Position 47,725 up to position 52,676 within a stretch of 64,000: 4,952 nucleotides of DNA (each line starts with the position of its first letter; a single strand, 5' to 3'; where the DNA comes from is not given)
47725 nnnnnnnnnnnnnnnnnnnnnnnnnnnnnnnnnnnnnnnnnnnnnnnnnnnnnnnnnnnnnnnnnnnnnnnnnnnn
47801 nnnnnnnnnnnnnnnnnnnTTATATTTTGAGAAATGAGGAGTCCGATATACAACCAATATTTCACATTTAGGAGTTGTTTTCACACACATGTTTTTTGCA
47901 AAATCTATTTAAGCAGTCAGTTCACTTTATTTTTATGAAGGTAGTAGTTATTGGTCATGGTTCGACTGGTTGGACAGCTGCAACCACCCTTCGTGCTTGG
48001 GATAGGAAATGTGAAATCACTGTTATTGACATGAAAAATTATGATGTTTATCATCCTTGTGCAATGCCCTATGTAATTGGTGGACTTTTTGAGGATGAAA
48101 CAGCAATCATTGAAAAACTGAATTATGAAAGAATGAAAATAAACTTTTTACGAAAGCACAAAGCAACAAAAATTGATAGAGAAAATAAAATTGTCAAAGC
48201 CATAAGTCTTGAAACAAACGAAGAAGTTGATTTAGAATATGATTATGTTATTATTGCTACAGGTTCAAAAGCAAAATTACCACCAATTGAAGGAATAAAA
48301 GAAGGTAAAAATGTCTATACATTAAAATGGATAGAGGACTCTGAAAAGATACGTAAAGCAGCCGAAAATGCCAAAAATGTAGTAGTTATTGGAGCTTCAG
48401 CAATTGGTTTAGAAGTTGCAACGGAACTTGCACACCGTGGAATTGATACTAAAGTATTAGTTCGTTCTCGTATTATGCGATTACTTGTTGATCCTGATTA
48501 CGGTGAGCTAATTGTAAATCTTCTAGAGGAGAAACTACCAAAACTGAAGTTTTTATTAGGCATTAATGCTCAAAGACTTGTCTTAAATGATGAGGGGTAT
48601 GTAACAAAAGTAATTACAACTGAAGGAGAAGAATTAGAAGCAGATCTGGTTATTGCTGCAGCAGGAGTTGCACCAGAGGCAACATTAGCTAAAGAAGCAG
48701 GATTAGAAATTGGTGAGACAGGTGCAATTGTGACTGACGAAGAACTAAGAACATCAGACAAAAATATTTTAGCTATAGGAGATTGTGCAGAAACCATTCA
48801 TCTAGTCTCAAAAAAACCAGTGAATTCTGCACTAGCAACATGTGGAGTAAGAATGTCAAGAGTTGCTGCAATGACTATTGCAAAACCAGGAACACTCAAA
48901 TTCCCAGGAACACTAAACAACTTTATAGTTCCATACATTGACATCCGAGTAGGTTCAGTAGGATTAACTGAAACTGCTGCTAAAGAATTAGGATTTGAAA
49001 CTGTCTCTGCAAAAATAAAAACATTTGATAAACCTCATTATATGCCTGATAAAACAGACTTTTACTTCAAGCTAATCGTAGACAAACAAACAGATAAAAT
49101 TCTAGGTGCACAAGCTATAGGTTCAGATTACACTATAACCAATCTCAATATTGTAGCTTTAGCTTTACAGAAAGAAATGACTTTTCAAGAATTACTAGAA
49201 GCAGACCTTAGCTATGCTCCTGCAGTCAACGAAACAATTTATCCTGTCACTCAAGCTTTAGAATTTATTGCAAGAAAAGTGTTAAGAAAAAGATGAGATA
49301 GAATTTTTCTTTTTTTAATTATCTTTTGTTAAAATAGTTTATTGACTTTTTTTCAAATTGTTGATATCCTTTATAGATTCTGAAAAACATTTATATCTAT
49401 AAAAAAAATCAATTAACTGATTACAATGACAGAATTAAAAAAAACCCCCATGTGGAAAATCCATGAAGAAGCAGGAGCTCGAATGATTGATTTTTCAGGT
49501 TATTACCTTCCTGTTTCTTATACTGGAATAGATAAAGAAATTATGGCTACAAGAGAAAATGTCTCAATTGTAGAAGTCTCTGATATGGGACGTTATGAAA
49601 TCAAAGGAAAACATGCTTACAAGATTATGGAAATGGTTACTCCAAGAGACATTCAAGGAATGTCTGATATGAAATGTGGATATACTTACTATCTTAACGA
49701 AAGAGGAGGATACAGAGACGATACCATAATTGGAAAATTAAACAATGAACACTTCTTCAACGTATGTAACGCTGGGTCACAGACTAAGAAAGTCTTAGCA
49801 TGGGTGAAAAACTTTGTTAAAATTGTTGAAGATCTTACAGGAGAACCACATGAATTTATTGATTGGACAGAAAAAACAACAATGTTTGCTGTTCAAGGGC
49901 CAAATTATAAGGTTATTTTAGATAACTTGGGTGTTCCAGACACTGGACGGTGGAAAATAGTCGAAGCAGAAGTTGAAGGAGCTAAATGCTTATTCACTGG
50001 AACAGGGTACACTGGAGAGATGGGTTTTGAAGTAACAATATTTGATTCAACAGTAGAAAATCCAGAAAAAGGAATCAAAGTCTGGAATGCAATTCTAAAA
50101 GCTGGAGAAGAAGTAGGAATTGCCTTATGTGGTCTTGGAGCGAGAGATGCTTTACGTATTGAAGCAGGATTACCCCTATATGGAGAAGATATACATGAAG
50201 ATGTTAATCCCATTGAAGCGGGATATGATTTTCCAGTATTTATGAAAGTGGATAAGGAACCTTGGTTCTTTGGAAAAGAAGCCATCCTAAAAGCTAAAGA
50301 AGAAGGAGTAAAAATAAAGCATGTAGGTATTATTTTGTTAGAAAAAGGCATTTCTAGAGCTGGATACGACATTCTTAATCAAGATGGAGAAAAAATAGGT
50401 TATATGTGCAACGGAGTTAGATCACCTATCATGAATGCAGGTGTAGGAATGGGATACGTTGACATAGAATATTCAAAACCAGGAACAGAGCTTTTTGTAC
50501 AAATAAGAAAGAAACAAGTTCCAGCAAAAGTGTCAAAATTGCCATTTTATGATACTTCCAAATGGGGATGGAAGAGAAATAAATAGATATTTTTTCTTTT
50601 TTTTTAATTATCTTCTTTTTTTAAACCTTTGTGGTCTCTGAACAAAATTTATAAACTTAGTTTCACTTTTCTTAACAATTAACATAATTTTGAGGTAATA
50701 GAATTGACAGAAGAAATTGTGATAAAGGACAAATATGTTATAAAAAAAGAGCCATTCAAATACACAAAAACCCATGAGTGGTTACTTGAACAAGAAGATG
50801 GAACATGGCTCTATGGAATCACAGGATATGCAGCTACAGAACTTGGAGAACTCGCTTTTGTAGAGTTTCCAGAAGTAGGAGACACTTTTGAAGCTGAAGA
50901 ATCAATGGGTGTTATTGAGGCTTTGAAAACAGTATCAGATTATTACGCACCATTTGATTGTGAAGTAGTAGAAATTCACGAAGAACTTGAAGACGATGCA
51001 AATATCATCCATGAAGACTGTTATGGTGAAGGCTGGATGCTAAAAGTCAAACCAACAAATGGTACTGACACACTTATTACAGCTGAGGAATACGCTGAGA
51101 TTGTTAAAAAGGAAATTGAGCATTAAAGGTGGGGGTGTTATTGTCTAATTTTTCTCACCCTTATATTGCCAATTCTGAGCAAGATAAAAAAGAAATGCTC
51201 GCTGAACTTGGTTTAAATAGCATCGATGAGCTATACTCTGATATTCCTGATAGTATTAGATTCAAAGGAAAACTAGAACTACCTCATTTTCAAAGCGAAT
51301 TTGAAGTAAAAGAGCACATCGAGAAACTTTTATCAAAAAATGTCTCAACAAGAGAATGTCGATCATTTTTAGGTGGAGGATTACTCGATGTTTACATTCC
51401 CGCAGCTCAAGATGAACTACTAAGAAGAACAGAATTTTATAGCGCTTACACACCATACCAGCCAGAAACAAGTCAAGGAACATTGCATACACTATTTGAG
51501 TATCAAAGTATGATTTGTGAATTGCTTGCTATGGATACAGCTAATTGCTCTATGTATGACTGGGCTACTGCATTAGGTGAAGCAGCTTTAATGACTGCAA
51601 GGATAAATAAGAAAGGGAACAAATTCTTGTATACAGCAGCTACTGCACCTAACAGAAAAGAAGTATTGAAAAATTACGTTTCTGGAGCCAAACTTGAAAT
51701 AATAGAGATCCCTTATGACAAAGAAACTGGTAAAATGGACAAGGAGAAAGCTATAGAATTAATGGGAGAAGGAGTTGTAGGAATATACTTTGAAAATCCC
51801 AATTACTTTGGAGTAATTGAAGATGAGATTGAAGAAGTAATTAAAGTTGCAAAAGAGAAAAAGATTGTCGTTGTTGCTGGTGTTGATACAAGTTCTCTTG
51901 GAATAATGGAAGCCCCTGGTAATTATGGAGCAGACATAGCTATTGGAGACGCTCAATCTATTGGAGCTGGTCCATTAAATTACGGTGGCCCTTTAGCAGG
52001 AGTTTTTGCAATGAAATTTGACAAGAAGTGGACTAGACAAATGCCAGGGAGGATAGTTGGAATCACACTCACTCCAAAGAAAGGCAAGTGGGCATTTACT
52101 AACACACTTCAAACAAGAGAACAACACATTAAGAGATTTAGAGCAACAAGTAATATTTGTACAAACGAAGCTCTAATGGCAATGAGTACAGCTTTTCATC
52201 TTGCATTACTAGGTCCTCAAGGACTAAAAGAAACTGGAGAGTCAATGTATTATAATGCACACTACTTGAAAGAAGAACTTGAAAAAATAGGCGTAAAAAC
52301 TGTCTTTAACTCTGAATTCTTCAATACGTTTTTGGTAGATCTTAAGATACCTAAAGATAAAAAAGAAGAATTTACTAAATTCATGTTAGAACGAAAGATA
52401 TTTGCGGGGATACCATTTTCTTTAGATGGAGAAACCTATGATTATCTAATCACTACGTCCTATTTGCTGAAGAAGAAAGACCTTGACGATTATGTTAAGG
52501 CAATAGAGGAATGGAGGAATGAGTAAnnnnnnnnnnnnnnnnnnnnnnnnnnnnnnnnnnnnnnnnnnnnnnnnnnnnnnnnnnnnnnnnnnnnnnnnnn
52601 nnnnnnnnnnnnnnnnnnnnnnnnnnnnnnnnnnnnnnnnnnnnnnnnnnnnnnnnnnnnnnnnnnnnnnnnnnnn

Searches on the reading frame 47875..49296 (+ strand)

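Call 72: search_protein_families(library=pfam, proteins=[window:47875-49296:+], max_evalue=0.00001)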
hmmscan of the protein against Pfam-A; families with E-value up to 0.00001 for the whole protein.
window:47875-49296:+ (473 aa): 7 families
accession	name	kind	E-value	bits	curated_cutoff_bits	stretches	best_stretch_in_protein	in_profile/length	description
PF07992.20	Pyr_redox_2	-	7.5e-56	190.1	26.1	1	21-311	1-284/291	Pyridine nucleotide-disulphide oxidoreductase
PF02852.28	Pyr_redox_dim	-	3.7e-20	72.6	25.3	1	352-455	4-106/110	Pyridine nucleotide-disulphide oxidoreductase, dimerisation domain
PF00070.33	Pyr_redox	-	2.7e-16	60.3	22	1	168-250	1-81/82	Pyridine nucleotide-disulphide oxidoreductase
PF13738.12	Pyr_redox_3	-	5.4e-15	55.9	30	1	86-291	93-293/305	Pyridine nucleotide-disulphide oxidoreductase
PF01266.30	DAO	-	3.3e-08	33.9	27.9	0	169-196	2-29/353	FAD dependent oxidoreductase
PF04820.20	Trp_halogenase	-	8.4e-08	31.9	21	0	22-54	1-35/458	Tryptophan halogenase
PF03486.20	HI0933_like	-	5.4e-06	26.5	50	0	84-133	119-166/244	HI0933-like protein Rossmann domain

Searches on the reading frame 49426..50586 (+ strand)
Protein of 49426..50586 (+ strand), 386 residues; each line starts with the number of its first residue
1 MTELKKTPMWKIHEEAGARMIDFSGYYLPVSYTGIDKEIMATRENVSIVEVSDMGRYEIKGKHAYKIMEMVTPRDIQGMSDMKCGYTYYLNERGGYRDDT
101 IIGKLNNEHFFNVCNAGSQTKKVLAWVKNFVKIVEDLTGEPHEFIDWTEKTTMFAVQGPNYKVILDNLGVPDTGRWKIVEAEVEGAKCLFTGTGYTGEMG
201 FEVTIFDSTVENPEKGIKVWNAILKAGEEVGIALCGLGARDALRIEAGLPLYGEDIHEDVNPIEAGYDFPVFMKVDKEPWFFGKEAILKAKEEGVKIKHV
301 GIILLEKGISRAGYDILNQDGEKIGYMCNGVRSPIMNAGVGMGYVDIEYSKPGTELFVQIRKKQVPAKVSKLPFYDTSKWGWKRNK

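Call 72: search_protein_families(library=pfam, proteins=[window:49426-50586:+], max_evalue=0.00001)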
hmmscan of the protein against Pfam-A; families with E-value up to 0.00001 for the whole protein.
window:49426-50586:+ (386 aa): 2 families
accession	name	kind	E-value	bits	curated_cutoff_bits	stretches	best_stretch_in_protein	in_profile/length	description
PF01571.26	GCV_T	-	8e-64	215.8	25.6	1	12-269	4-254/255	Aminomethyltransferase folate-binding domain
PF08669.17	GCV_T_C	-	1.7e-20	73.1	25.9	1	300-376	4-80/80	Glycine cleavage T-protein C-terminal barrel domain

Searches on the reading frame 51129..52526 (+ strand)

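Call 72: search_protein_families(library=pfam, proteins=[window:51129-52526:+], max_evalue=0.00001)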
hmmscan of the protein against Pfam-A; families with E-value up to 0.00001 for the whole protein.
window:51129-52526:+ (465 aa): 1 family
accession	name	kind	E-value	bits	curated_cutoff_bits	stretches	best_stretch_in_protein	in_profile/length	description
PF02347.22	GDC-P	-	1.7e-111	373.6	26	1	12-455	3-425/429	Glycine cleavage system P-protein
